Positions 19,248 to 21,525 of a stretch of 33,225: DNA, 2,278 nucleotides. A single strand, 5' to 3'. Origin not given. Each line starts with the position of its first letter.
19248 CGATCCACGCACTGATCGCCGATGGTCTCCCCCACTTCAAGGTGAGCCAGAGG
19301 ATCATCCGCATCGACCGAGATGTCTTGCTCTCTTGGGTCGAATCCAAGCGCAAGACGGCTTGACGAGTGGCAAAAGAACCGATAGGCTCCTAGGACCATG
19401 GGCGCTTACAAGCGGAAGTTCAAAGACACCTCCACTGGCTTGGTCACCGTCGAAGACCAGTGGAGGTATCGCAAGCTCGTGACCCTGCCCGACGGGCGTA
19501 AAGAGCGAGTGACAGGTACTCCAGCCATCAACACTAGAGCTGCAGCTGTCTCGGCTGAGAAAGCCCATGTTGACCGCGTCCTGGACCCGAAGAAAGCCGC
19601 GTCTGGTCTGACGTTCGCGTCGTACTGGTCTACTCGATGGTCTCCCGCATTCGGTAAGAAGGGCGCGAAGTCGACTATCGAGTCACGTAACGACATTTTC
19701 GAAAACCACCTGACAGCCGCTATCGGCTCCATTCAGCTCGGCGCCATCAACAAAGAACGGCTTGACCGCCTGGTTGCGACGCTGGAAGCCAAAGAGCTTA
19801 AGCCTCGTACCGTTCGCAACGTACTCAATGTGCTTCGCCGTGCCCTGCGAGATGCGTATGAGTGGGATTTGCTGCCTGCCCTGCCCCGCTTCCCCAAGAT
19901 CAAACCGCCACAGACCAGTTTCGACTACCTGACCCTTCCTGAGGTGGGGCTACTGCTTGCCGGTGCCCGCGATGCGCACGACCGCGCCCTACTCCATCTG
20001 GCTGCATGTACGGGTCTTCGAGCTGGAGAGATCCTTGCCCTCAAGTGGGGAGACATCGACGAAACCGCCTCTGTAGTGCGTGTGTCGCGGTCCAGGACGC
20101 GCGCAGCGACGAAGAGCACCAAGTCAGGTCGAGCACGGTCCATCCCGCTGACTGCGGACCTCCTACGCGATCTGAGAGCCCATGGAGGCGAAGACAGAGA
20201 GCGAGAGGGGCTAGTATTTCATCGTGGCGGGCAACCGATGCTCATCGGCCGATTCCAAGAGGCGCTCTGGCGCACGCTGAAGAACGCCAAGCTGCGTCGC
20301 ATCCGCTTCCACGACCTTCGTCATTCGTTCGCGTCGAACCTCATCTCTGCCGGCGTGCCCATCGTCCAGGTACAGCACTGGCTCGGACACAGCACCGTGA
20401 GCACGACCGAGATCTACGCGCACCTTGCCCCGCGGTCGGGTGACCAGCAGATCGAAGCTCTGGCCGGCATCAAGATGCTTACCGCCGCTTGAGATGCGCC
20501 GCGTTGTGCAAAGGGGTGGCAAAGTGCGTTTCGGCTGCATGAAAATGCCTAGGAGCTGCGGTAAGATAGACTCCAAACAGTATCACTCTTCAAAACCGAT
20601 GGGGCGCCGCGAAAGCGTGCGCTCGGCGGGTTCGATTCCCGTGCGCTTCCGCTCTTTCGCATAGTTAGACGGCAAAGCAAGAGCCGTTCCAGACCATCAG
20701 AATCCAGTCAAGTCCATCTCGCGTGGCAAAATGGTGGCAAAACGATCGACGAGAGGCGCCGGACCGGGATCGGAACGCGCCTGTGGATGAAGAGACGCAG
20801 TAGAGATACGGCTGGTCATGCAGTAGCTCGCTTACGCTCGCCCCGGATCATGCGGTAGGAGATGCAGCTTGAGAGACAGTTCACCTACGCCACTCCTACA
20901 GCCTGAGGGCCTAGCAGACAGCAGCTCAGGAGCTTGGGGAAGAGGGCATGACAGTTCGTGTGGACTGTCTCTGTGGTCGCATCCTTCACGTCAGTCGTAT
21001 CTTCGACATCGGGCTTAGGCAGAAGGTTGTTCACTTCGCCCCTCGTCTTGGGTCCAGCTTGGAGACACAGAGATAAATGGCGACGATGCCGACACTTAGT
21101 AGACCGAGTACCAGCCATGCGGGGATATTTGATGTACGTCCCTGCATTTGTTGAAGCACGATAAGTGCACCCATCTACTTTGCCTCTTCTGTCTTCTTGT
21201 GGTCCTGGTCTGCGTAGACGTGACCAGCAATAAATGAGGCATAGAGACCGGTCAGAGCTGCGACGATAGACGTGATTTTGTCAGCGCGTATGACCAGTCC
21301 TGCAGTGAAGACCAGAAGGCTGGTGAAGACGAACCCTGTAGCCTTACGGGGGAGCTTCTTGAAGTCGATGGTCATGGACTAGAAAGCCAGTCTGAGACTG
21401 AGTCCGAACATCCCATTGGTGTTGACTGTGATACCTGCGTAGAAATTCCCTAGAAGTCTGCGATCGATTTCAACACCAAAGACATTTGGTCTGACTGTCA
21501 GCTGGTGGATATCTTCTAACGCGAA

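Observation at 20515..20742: attP built on the 3' part of a tRNA-Sec-type gene, with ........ arm repeats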

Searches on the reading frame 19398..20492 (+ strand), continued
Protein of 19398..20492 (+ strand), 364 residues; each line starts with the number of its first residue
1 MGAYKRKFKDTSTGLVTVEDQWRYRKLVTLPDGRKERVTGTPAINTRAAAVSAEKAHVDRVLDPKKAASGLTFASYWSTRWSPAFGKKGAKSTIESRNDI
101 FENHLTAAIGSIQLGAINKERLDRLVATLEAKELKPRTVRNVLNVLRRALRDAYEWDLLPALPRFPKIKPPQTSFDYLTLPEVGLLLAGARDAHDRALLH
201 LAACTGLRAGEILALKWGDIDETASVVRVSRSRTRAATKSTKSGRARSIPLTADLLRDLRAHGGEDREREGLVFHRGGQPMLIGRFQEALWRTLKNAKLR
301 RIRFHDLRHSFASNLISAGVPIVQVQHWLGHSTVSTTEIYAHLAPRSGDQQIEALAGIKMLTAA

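Call 52: predict_structure(alignment_id=A2)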
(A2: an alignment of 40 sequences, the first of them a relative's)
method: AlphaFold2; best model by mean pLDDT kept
length: 364 residues; sequences in the alignment: 40
mean_pLDDT: 89.1   pTM: 0.72
mean pLDDT of the five models: 89.1, 88.5, 88.3, 88.3, 86.2
residues with pLDDT >= 90: 224; 70-90: 111; 50-70: 28; < 50: 1
segments of 3 or more residues with pLDDT < 50: none
pLDDT, mean of each block of 10 residues (from residue 1): 85 91 89 86 87 86 71 96 86 90 97 94 97 95 97 90 92 88 98 97 96 96 97 89 92 96 78 86 92 98 95 91 93 84 66 62 51
secondary structure, 60 per line:
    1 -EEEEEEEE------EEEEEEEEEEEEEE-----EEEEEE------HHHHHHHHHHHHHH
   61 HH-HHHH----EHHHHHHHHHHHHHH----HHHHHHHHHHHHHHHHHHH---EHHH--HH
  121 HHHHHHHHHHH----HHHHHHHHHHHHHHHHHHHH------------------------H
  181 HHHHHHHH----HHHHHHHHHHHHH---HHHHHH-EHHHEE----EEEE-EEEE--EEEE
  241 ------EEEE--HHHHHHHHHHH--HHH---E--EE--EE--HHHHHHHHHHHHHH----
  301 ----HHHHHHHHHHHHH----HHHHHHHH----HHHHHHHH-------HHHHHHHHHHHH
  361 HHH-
elements in order: E2-9 E16-29 E35-40 H47-62 H64-67 H73-86 H91-109 H119-131 H136-155 H180-188 H193-205 H209-214 E226-229 E231-234 E237-240 E247-250 H253-263 H283-296 H305-317 H322-329 H334-341 H349-363

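Call 54: fold_search(model_id=the predicted structure, library=pdb)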
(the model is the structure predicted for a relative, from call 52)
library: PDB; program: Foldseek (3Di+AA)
matches with E <= 10: 257; with E <= 0.001: 83
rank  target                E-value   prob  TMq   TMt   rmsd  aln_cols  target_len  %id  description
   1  6en2_A                1.9e-12  1.00  0.66  0.75   4.4       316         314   19  Structure of the Tn1549 transposon Integrase (aa 82-397, R225K) in complex with a circular intermediate DNA (CI6b-DNA) (released 2018-04-04)
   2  6emz_A                3.8e-12  1.00  0.67  0.76   4.0       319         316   19  Structure of the Tn1549 transposon Integrase (aa 82-397, R225K) in complex with circular intermediate DNA (CI5-DNA) (released 2018-04-04)
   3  6emy_B                5.0e-12  1.00  0.67  0.77   4.2       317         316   19  Structure of the Tn1549 transposon Integrase (aa 82-397, Y379F) in complex with transposon right end DNA (released 2018-04-04)
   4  5hxy_A                6.2e-12  1.00  0.42  0.53  15.3       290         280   21  Crystal structure of XerA recombinase (released 2017-02-01)
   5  6emy_A                1.1e-11  1.00  0.66  0.75   4.5       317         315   20  Structure of the Tn1549 transposon Integrase (aa 82-397, Y379F) in complex with transposon right end DNA (released 2018-04-04)
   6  1z1b_B                1.6e-11  1.00  0.59  0.62  14.1       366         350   18  Crystal structure of a lambda integrase dimer bound to a COC' core site (released 2005-06-28)
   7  5hxy_D                2.9e-11  1.00  0.42  0.55  15.2       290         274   21  Crystal structure of XerA recombinase (released 2017-02-01)
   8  5hxy_F                2.9e-11  1.00  0.40  0.54  15.2       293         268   21  Crystal structure of XerA recombinase (released 2017-02-01)
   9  2a3v_B                3.8e-11  1.00  0.53  0.59   6.3       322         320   20  Structural basis for broad DNA-specificity in integron recombination (released 2006-05-02)
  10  6en0_A                4.0e-11  1.00  0.65  0.76   3.5       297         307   18  Structure of the Tn1549 transposon Integrase (aa 82-397) in complex with circular intermediate DNA (CI5-DNA) (released 2018-04-04)
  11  1z1b_A                4.7e-11  1.00  0.60  0.62  14.7       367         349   17  Crystal structure of a lambda integrase dimer bound to a COC' core site (released 2005-06-28)
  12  5hxy_C                6.1e-11  1.00  0.41  0.53  15.1       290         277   21  Crystal structure of XerA recombinase (released 2017-02-01)
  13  2a3v_C                6.8e-11  1.00  0.57  0.65   5.1       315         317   21  Structural basis for broad DNA-specificity in integron recombination (released 2006-05-02)
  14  1z1g_A                7.6e-11  1.00  0.60  0.63  14.9       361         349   17  Crystal structure of a lambda integrase tetramer bound to a Holliday junction (released 2005-06-28)
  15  2a3v_A                8.5e-11  1.00  0.59  0.68   4.7       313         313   21  Structural basis for broad DNA-specificity in integron recombination (released 2006-05-02)
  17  1z1g_B                1.2e-10  1.00  0.57  0.61  12.1       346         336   18  Crystal structure of a lambda integrase tetramer bound to a Holliday junction (released 2005-06-28)
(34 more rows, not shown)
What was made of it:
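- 19398..20492 (+): Tyrosine integrase, 364 aa, with three lambda-Int-like domains. Full-length lambda Int (1z1b, 1z1g) aligns over about 360 columns (calls 52, 54).
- On tRNA-gene-targeting attP of a tyrosine integrase: Fold matches to Tn1549 Int, lambda Int and XerA (call 54).
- On Heterobivalent (lambda-type) integrase system: Full-length lambda Int aligns over about 360 columns (calls 52, 54).
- Closest known: Lambda Int / attP. Same: Predicted three-domain integrase whose N-terminal sheet-plus-helix domain aligns with full-length lambda Int structures (calls 52, 54).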

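Call 61: search_protein_families(library=phrogs, proteins=[window:19398-20492:+], max_evalue=0.001)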
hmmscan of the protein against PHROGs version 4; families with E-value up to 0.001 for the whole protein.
window:19398-20492:+ (364 aa): 8 families
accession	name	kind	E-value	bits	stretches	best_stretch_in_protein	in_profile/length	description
phrog_1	-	integration and excision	7.8e-67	227.9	1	21-359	123-451/611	integrase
phrog_216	-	integration and excision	6e-37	128.3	1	174-355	52-236/301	integrase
phrog_7685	-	integration and excision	6e-10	40.1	1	247-358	129-238/240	integrase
phrog_23271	-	unknown function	1.6e-08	35.4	1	298-341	5-48/67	-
phrog_35951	-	unknown function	7.8e-08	33.7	1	292-344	11-63/97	-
phrog_7269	-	integration and excision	4.4e-07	30.7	1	302-352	28-78/89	integrase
phrog_25190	-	integration and excision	8.9e-05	23.8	1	298-355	43-101/109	integrase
phrog_34557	-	integration and excision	0.00019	22.2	0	301-342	124-165/183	integrase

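Call 63: find_encoding_contigs(protein=P0008, flank=9000, max_places=3)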
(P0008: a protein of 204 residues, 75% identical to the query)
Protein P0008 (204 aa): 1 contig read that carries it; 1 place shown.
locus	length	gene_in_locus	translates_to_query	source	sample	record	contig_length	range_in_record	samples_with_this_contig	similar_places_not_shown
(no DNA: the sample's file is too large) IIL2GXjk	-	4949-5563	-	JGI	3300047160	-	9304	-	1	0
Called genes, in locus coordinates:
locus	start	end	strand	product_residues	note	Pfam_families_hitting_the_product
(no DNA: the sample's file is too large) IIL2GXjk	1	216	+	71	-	?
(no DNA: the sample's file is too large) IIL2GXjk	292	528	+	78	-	-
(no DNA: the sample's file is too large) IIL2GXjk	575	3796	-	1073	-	PF05729:NACHT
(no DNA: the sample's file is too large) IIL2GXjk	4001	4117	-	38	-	-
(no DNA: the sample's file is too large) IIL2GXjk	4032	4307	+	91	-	PF01695:IstB_IS21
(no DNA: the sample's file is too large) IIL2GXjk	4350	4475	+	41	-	-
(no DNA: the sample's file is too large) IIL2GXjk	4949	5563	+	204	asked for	PF00589:Phage_integrase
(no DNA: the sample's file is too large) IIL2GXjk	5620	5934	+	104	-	PF03551:PadR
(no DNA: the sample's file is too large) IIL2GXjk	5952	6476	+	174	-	-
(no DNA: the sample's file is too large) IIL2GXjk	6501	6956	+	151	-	-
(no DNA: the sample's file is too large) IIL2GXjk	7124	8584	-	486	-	-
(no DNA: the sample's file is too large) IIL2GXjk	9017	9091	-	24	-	-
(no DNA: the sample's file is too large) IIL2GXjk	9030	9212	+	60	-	-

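Call 64: find_encoding_contigs(protein=P0003, flank=2000, max_places=3)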
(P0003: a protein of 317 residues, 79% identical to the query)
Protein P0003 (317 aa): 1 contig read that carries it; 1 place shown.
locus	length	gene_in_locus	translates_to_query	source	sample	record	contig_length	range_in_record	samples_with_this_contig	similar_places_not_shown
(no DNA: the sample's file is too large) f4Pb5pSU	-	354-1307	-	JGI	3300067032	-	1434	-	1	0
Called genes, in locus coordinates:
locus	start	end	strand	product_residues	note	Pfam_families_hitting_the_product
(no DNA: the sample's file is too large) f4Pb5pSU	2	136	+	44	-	?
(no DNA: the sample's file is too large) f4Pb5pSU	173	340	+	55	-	PF12728:HTH_17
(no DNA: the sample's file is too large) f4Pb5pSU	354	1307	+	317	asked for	PF00589:Phage_integrase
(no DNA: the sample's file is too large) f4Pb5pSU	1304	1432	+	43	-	?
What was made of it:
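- Tried and rejected: Context look-ups for the close integrase homologues P0008 and P0003 returned gene lists but no DNA (calls 63, 64).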

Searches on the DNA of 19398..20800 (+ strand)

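Call 4: search_rna_families(source=window, start=20450, end=20800, threshold=evalue, max_evalue=10, show_alignments=5)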
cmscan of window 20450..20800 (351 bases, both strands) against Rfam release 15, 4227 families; matches with E-value up to 10: 1.
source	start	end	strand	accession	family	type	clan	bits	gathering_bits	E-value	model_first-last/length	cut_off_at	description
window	20552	20650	+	RF01852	tRNA-Sec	Gene; tRNA;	CL00001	34.9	47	2e-05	1-91/91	no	Selenocysteine transfer RNA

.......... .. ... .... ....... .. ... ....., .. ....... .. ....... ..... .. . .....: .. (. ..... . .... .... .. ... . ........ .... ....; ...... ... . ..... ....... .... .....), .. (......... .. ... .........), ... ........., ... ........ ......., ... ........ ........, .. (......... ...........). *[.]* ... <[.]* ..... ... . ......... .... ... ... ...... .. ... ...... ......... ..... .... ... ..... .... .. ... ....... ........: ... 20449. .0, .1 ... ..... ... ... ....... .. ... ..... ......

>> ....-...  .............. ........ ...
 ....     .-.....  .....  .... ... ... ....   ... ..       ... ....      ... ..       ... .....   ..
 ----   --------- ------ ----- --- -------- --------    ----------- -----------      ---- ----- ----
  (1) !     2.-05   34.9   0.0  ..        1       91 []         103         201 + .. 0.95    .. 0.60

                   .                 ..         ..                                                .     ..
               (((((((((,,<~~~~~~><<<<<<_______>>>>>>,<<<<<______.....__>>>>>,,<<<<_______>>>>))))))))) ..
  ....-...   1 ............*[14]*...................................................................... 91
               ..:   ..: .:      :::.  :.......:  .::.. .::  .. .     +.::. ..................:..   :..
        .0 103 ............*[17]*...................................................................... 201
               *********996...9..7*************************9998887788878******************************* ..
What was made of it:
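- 20587..20653 (+): attP core: a copy of host selC from the anticodon loop through the variable arm, T arm, acceptor 3' strand and G73, plus 2 nt. The Rfam tRNA-Sec alignment is perfect over this half (call 4).
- On Bacterial tRNA-Sec gene (selC): Rfam gives 34.9 bits against a gathering score of 47, with mismatches in the acceptor and anticodon stems (call 4).
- Checked: Rfam's only hit in 20450-20800 is tRNA-Sec RF01852: 34.9 bits, below the gathering score of 47, E = 2e-5 (call 4). However, 20552-20559 (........) can still pair at 7 of 8 positions with the acceptor 3' strand, which is why Rfam aligned its full-length model (call 4).
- The 5' stretch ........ can pair at 7 of 8 positions with the acceptor 3' strand (call 4). 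The Rfam score is below the gathering threshold (call 4).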

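Call 31: search_rna_families(sources=[L027, L088, L089, L091, L092, L093, L066], threshold=evalue, max_evalue=0.1, show_alignments=4)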
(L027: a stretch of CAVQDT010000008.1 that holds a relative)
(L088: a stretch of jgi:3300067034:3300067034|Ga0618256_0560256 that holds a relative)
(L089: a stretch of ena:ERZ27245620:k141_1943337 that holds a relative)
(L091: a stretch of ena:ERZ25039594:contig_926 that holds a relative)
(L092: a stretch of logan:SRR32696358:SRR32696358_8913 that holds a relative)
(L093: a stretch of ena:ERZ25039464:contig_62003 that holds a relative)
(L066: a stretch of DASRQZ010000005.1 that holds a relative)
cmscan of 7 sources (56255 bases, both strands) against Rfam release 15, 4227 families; matches with E-value up to 0.1: 7.
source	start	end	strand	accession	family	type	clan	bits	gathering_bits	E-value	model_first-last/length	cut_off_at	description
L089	4286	4357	-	RF00005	tRNA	Gene; tRNA;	CL00001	63.5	29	1.6e-11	1-71/71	no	tRNA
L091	5116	5187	-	RF00005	tRNA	Gene; tRNA;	CL00001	63.5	29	1.6e-11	1-71/71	no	tRNA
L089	4399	4469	-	RF00005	tRNA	Gene; tRNA;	CL00001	62.6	29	3e-11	1-71/71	no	tRNA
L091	5231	5301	-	RF00005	tRNA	Gene; tRNA;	CL00001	60.8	29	9.1e-11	1-71/71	no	tRNA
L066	3780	3860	-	RF01852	tRNA-Sec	Gene; tRNA;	CL00001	36.6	47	0.0012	1-91/91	no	Selenocysteine transfer RNA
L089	4285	4357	+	RF04354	Plastid-ycf2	Cis-reg;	-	34.4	65.7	0.002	1-75/75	no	Plastid-ycf2 5UTR RNA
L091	5115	5187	+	RF04354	Plastid-ycf2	Cis-reg;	-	34.4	65.7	0.002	1-75/75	no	Plastid-ycf2 5UTR RNA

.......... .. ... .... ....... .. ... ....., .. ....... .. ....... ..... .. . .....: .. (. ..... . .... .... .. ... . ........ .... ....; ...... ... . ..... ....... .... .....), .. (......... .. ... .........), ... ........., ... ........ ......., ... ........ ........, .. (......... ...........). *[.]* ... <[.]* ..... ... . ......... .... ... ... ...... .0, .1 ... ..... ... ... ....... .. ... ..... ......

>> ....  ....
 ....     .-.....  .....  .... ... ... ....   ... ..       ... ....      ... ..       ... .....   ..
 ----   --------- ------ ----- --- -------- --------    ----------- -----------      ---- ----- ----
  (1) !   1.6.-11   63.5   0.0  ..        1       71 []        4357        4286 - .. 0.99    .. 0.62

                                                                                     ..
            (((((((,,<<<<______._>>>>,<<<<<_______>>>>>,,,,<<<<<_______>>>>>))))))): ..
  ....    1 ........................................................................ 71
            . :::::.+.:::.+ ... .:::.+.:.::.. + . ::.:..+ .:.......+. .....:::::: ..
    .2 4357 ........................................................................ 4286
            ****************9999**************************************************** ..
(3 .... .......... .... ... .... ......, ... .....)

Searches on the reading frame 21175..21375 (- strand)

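Call 35: search_protein_families(library=pfam, proteins=[window:21175-21375:-], max_evalue=1)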
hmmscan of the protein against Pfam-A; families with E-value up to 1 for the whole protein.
window:21175-21375:- (66 aa): 1 family
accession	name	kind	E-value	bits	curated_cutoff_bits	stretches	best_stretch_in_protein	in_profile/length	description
PF13129.11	DUF3953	-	0.052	13.7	22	0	34-49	26-41/41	Protein of unknown function (DUF3953)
